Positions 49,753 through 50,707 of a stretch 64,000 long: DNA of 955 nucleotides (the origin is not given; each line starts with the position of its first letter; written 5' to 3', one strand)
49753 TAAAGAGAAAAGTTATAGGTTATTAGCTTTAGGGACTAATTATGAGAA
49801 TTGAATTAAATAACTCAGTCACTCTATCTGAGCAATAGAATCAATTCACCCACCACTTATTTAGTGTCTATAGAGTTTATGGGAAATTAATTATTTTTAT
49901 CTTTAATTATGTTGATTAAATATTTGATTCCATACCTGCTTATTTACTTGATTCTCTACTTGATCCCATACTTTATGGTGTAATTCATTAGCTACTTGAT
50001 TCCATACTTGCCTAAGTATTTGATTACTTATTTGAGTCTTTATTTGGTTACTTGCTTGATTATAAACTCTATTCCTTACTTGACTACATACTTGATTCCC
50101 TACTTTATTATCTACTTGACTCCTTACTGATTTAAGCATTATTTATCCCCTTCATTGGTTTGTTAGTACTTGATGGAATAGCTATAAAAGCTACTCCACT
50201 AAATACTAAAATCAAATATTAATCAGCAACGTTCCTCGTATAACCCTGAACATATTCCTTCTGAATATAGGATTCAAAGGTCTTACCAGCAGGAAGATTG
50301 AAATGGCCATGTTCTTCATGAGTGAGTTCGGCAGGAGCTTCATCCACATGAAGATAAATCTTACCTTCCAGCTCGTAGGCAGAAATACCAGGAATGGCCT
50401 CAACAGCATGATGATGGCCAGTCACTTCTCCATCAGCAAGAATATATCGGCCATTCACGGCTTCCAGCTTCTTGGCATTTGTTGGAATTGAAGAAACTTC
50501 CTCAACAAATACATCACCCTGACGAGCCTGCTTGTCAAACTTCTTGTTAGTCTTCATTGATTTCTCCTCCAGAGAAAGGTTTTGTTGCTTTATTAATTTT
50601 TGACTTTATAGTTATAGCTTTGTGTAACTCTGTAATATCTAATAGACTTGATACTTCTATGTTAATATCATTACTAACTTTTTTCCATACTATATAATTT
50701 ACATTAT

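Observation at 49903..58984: Ten genes built from 12-nt tandem repeats encoding (x-N-Q-V)n proteins with an invariant start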

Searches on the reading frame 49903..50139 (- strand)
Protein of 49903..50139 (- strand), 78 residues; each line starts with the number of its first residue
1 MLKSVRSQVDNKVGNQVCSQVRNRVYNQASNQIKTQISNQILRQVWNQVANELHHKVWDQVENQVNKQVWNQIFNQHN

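Call 7: search_protein_families(library=pfam, proteins=[window:49903-50139:-], max_evalue=0.1)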
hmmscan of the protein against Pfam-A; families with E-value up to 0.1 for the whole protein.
window:49903-50139:- (78 aa): 6 families
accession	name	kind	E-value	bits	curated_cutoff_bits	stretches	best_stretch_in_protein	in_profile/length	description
PF20428.3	Sey1_3HB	-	0.021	14.1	24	1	22-69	26-72/419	Sey1 three-helix bundle domain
PF05698.19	Trigger_C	-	0.025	15.1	22.7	1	4-57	8-61/162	Bacterial trigger factor protein (TF) C-terminus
PF06585.17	JHBP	-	0.041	13.5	29.2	0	33-75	189-230/239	Haemolymph juvenile hormone binding protein (JHBP)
PF16086.11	DUF4816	-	0.055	13.8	29.4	0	44-72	10-38/43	Domain of unknown function (DUF4816)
PF20710.2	DUF6824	-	0.062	14.2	27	1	11-65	12-73/84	Domain of unknown function (DUF6824)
PF10057.14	MpsC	-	0.076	13.5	23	0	10-46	54-90/111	Na+-translocating membrane potential-generating system (MpsC)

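Call 10: search_protein_families(library=phrogs, proteins=[window:49903-50139:-], max_evalue=0.01)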
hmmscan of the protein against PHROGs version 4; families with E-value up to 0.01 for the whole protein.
window:49903-50139:- (78 aa): 1 family
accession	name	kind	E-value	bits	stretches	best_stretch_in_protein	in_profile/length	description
phrog_5189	-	unknown function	0.0013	19.7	0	49-69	38-58/66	-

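Call 13: find_related_loci(query=window:49903-50139:-, collection=viral_contigs, flank=10000)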
Query window:49903-50139:- (78 aa) in viral_contigs; peptide patterns used: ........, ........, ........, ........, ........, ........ (x = any residue, [..] = any of these).
2 stretches matched a pattern; 1 encode a relative of the query (tblastn E <= 1e-3); 1 distinct loci.
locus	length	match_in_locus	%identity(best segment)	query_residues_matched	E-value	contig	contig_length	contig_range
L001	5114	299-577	53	1-76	4e-17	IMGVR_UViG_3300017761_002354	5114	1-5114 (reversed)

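Call 17: find_homologous_proteins(query=window:49903-50139:-, max_evalue=0.001)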
Query window:49903-50139:-: no candidate shares three 5-residue words with the query. No homologue found.
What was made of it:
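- Tried and rejected: Searching with a mini-protein found nothing (call 17).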

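Call 25: search_protein_representatives(alignment_id=A1)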
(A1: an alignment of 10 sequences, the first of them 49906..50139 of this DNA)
Query: 10 sequences, 69 profile positions. Proteins with E-value up to 0.001 (for the whole library): 1444; up to 1e-10: 261; up to 1e-30: 25. The best 150 are listed.
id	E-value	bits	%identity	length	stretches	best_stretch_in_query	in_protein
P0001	1.4e-56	204.4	-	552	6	5-64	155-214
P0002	2.0e-52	191.1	-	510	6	5-62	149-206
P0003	2.1e-50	184.6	-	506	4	6-60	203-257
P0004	1.4e-48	178.8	-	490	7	8-61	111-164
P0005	2.1e-47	175.0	-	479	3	5-61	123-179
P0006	1.3e-39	150.0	-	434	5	8-61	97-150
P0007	1.9e-39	149.5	-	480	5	5-60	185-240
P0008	2.6e-39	149.1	-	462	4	5-58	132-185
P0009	1.8e-37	143.2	-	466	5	7-61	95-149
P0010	4.3e-37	142.0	-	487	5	5-61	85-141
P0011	1.0e-36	140.8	-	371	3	5-58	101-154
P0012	9.2e-35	134.5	-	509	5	5-56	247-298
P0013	1.1e-34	134.2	-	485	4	5-57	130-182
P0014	1.2e-34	134.1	-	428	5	5-64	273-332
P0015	1.7e-34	133.6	-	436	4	5-61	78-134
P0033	3.4e-28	113.4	-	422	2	13-53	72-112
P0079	1.5e-20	89.0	-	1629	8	4-65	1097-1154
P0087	4.5e-19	84.2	-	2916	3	23-50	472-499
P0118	6.4e-16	74.1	-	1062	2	17-58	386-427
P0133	3.4e-15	71.8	-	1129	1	35-35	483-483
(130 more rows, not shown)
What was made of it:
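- On DUF6745-type tetrapeptide repeat module: The profile search returns DUF6745 inserts as the best hits (call 25).
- Tried and rejected: The exhaustive profile search was needed (call 25).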

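Call 35: search_dna_similar(query=window:49903-50139:-, collection=phages, mode=protein, max_evalue=0.001, max_rows=40)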
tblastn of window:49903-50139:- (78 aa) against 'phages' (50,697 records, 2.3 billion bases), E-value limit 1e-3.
Records with a match: 1; places in all: 4; records where one place covers at least 80% of the query: 1.
Best place of each record, by identity: <60% 1.
By first word of the organism name: Mycobacterium 1.
By host as written in the record: Mycobacterium abscessus GD102 1.
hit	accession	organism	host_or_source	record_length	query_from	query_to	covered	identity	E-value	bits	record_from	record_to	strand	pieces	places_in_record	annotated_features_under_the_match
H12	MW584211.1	Mycobacterium phage prophiGD102-1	Mycobacterium abscessus GD102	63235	5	76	92%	29.2%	9e-7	50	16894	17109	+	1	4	38: hypothetical protein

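Call 36: get_annotated_region(hit=H12, flank=6000)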
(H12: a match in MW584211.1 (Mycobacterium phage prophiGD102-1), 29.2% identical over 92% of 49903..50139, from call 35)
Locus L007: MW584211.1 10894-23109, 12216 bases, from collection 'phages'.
description: Mycobacterium phage prophiGD102-1, complete genome.
organism: Mycobacterium phage prophiGD102-1 (NCBI taxid 2813236)
taxonomy: Viruses; Duplodnaviria; Heunggongvirae; Uroviricota; Caudoviricetes
host: Mycobacterium abscessus GD102; source: -; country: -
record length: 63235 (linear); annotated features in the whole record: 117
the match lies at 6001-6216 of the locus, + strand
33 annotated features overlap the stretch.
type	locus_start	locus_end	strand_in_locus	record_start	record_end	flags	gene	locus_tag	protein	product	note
CDS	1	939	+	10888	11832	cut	26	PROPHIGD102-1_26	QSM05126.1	hypothetical protein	-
CDS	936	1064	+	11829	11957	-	27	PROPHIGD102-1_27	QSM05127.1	hypothetical protein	-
CDS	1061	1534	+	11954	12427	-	28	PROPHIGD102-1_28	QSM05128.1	Mu Gam-like protein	-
CDS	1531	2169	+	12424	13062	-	29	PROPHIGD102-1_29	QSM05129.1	ERF family ssDNA binding protein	-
CDS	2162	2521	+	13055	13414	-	30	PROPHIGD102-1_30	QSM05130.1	hypothetical protein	-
CDS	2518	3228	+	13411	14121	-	31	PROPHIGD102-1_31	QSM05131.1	helix-turn-helix DNA binding protein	-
CDS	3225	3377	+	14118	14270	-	32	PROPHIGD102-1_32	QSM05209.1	hypothetical protein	-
CDS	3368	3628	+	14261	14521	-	33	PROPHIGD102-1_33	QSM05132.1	hypothetical protein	-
CDS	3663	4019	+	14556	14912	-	34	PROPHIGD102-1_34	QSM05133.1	hypothetical protein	-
CDS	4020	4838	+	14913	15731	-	35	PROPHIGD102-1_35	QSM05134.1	RepA-like replication initiator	-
CDS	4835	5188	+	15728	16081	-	36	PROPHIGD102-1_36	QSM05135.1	hypothetical protein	-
CDS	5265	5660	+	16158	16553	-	37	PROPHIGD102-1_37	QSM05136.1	hypothetical protein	-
CDS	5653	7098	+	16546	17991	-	38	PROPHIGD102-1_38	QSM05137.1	hypothetical protein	-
CDS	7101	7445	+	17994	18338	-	39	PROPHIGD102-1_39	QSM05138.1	hypothetical protein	-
CDS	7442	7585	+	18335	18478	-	40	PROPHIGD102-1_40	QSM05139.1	hypothetical protein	-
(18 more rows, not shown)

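Call 46: predict_structure(alignment_id=A1)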
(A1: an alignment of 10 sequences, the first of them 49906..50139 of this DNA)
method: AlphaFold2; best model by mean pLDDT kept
length: 78 residues; sequences in the alignment: 10
mean_pLDDT: 90.8   pTM: 0.44
mean pLDDT of the five models: 90.8, 90.5, 87.8, 87.2, 85.3
residues with pLDDT >= 90: 51; 70-90: 27; 50-70: 0; < 50: 0
segments of 3 or more residues with pLDDT < 50: none
pLDDT, mean of each block of 10 residues (from residue 1): 85 91 90 86 92 95 96 91
secondary structure, 60 per line:
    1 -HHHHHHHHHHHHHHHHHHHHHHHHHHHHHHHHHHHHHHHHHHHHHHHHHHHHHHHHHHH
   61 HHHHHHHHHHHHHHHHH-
elements in order: H2-77
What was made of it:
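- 49903..50139 (-): Repeat mini-gene, locus F (78 aa). AF2 predicts a single helix (call 46).
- On Pentapeptide-repeat / β-solenoid proteins: AF2 predicts a helix (call 46).
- Closest known: Pentapeptide-repeat proteins and other short-period β-solenoids. Different: Here a continuous α-helix is predicted (call 46).
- Helix: AF2 pLDDT 90.8 (call 46). AF2 with the paralog alignment gives one helix at pLDDT 90.8 in all five models (85-91) (call 46).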

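Call 50: search_protein_families(library=padloc, proteins=[window:49903-50139:-, P0011, P0001], max_evalue=0.01)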
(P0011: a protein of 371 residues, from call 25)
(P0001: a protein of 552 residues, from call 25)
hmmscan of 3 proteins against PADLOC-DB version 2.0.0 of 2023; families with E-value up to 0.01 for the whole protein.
window:49903-50139:- (78 aa): 1 family
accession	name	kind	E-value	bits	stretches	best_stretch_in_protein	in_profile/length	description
PDLC03841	LeoBC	-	0.0043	14.2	1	5-68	350-412/601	-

P0011 (371 aa): 2 families
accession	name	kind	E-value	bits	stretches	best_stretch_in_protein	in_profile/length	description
PDLC04997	PDC-S32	-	0.00026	18.8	1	176-264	27-110/285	-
PDLC03841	LeoBC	-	0.0011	16.2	1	78-161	354-424/601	-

P0001 (552 aa): 1 family
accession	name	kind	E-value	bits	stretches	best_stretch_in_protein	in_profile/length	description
PDLC04988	PDC-S29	-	0.00027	18.5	0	273-335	115-177/220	-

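Call 51: search_protein_families(library=ncbifam, proteins=[window:49903-50139:-, P0011, P0001], max_evalue=0.01)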
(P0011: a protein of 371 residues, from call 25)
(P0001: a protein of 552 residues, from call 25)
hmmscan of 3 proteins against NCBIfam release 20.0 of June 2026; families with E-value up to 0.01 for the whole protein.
window:49903-50139:- (78 aa): 1 family
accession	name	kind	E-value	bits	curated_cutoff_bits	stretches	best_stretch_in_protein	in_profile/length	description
TIGR03061.1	pip_yhgE_Nterm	subfamily_domain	0.0081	15.8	96.15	0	25-60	127-162/164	YhgE/Pip family protein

P0011 (371 aa): 1 family
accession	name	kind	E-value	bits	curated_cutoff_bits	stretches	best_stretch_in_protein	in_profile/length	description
NF041670.1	GvpQ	equivalog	0.0052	17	100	0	89-131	7-49/137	gas vesicle protein GvpQ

P0001 (552 aa): 3 families
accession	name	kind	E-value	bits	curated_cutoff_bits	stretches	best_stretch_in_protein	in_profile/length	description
NF041670.1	GvpQ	equivalog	7.2e-09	36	100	0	134-162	18-46/137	gas vesicle protein GvpQ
TIGR00115.1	tig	equivalog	2.5e-06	26.6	180.2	1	226-316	251-347/410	trigger factor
TIGR03061.1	pip_yhgE_Nterm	subfamily_domain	1.2e-05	25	96.15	0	245-291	117-163/164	YhgE/Pip family protein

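Call 59: search_protein_families(library=pfam, proteins=[P0001, P0005, P0011, P0033, P0079, P0087, P0118, P0133, L001:579-776:+, L001:985-2160:+], max_evalue=0.001)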
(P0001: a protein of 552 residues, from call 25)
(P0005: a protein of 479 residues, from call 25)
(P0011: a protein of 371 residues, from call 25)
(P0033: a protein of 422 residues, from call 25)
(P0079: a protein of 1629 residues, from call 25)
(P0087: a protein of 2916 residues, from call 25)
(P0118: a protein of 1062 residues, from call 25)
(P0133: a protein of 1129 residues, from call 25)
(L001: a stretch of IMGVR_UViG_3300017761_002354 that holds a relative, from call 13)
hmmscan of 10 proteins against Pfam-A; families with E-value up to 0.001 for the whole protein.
P0001 (552 aa): 5 families
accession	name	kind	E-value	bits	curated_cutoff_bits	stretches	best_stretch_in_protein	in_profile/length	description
PF20530.3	DUF6745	-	1.8e-28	99.7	27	1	350-552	13-206/206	Domain of unknown function (DUF6745)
PF14005.11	YpjP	-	1e-05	26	27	0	170-218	9-56/134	YpjP-like protein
PF16507.11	HEAT_PSME4_mid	-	1e-05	24.9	25.2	0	126-197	278-348/524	Proteasome activator complex subunit 4, mid HEAT repeats region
PF05698.19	Trigger_C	-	1.5e-05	25.5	22.7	0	229-316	3-99/162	Bacterial trigger factor protein (TF) C-terminus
PF10163.14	EnY2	-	0.0001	22.9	27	0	207-277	9-81/83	Transcription factor e(y)2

P0005 (479 aa): 2 families
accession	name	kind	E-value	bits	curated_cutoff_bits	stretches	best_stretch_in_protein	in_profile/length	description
PF20530.3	DUF6745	-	8.2e-16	58.3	27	1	317-474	44-202/206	Domain of unknown function (DUF6745)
PF14005.11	YpjP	-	2.1e-06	28.2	27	0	77-127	8-58/134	YpjP-like protein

P0011 (371 aa): 2 families
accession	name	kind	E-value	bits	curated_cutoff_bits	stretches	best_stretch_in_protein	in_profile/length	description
PF20530.3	DUF6745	-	4.3e-05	23.3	27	1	283-339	41-98/206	Domain of unknown function (DUF6745)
PF14005.11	YpjP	-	7.6e-05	23.2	27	0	83-132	8-56/134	YpjP-like protein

P0033 (422 aa): 1 family
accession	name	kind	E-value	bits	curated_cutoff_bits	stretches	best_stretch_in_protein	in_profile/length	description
PF20530.3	DUF6745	-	3.8e-12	46.4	27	1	230-422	28-206/206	Domain of unknown function (DUF6745)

P0079 (1629 aa): 2 families
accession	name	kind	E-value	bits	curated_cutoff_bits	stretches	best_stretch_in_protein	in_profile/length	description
PF25794.1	SACS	-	9.2e-08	32.6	32.8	1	39-117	18-123/247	Sacsin domain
PF03448.22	MgtE_N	-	6.3e-06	27.1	25.9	1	889-975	8-94/102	MgtE intracellular N domain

P0087 (2916 aa): 4 families
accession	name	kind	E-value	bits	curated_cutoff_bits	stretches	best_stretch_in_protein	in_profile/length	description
PF17892.7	Cadherin_5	-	9.3e-123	401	26.5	6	1630-1726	1-96/98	Cadherin-like domain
PF17803.7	Cadherin_4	-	2e-102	336.2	25.1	8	2289-2362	2-71/71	Bacterial cadherin-like domain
PF17963.7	Big_9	-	4.5e-84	277.9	23.6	6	961-1050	1-83/89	Bacterial Ig domain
PF19076.6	CshA_repeat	-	9.4e-08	33.1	27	0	968-1048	21-94/103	Surface adhesin CshA repetitive domain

P0118 (1062 aa): 4 families
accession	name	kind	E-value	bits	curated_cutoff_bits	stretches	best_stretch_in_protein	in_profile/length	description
PF07714.23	PK_Tyr_Ser-Thr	-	5.3e-42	144.3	23.1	1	22-282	3-257/258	Protein tyrosine and serine/threonine kinase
PF00069.31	Pkinase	-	1e-35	123.8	31.7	1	20-281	1-259/263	Protein kinase domain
PF00531.28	Death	-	1.3e-12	48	22.6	1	988-1062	8-83/86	Death domain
PF22178.3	Gp5_trimer_C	-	1.6e-12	48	30.9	2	337-411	31-105/112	Bacteriophage T4 gp5 C-terminal trimerisation domain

P0133 (1129 aa): 6 families
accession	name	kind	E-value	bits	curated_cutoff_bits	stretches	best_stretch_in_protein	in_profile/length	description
PF00100.29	Zona_pellucida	-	7.5e-30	104.2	24.6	1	913-1037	2-133/133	ZP-C domain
PF23344.1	ZP-N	-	3.6e-11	43.7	24.7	1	801-890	1-101/101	ZP-N domain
PF24930.1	DUF7750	-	1.8e-10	41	27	0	587-613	38-64/65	Domain of unknown function (DUF7750)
PF04286.17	DUF445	-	2.5e-07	31.4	33.8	1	373-630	76-336/368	Protein of unknown function (DUF445)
PF02389.20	Cornifin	-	2.6e-06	28.1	34.8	0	320-419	28-127/135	Cornifin (SPRR) family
PF12787.12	EcsC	-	5.4e-05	23.4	30.4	0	368-407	19-58/240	EcsC protein family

L001:579-776:+ (65 aa): 0 families

L001:985-2160:+ (391 aa): 0 families

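Call 95: search_protein_families(library=pfam, proteins=[L007:5653-7095:+], max_evalue=0.01)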
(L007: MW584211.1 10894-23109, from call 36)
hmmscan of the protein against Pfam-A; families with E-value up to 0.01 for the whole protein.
L007:5653-7095:+ (481 aa): 2 families
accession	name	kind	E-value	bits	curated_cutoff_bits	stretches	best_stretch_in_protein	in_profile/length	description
PF20530.3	DUF6745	-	6e-29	101.3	27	1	291-475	24-201/206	Domain of unknown function (DUF6745)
PF11159.13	DUF2939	-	8.9e-07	29.6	24.8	0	104-152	43-83/93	Protein of unknown function (DUF2939)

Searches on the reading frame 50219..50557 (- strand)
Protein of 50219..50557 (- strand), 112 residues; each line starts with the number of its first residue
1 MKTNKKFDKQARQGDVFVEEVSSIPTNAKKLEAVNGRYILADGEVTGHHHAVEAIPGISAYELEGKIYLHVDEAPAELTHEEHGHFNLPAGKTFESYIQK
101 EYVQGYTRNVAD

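Call 7: search_protein_families(library=pfam, proteins=[window:50219-50557:-], max_evalue=0.1)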
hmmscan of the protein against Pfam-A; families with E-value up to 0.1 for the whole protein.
window:50219-50557:- (112 aa): 0 families

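Call 10: search_protein_families(library=phrogs, proteins=[window:50219-50557:-], max_evalue=0.01)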
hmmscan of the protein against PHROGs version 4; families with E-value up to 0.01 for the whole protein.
window:50219-50557:- (112 aa): 1 family
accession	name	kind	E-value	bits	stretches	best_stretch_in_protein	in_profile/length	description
phrog_27831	-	unknown function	3.1e-14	54.1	1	6-112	6-124/124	-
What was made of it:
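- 50219..50557 (-): 112-aa 'QGD...GHHH' protein (phrog_27831), a recurrent neighbour of DUF6745. PHROG match, E 3e-14 (call 10).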

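Call 50: search_protein_families(library=padloc, proteins=[window:50219-50557:-], max_evalue=0.01)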
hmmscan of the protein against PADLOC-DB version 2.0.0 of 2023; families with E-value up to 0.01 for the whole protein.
window:50219-50557:- (112 aa): 0 families

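Call 51: search_protein_families(library=ncbifam, proteins=[window:50219-50557:-], max_evalue=0.01)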
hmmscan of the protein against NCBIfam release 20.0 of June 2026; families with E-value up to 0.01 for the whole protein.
window:50219-50557:- (112 aa): 0 families

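Call 101: search_solved_structures(query=window:50219-50557:-, max_evalue=1)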
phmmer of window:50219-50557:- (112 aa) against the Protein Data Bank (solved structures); distinct sequences matched with E-value up to 1: 1.
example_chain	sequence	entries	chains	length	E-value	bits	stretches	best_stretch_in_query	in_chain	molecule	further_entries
4lin_A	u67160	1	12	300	0.019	18.6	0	10-57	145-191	Tail needle protein gp26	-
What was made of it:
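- Tried and rejected: No Pfam family, no significant PDB relative (best E 0.019) and no PADLOC or NCBIfam match (calls 7, 50, 51, 101).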
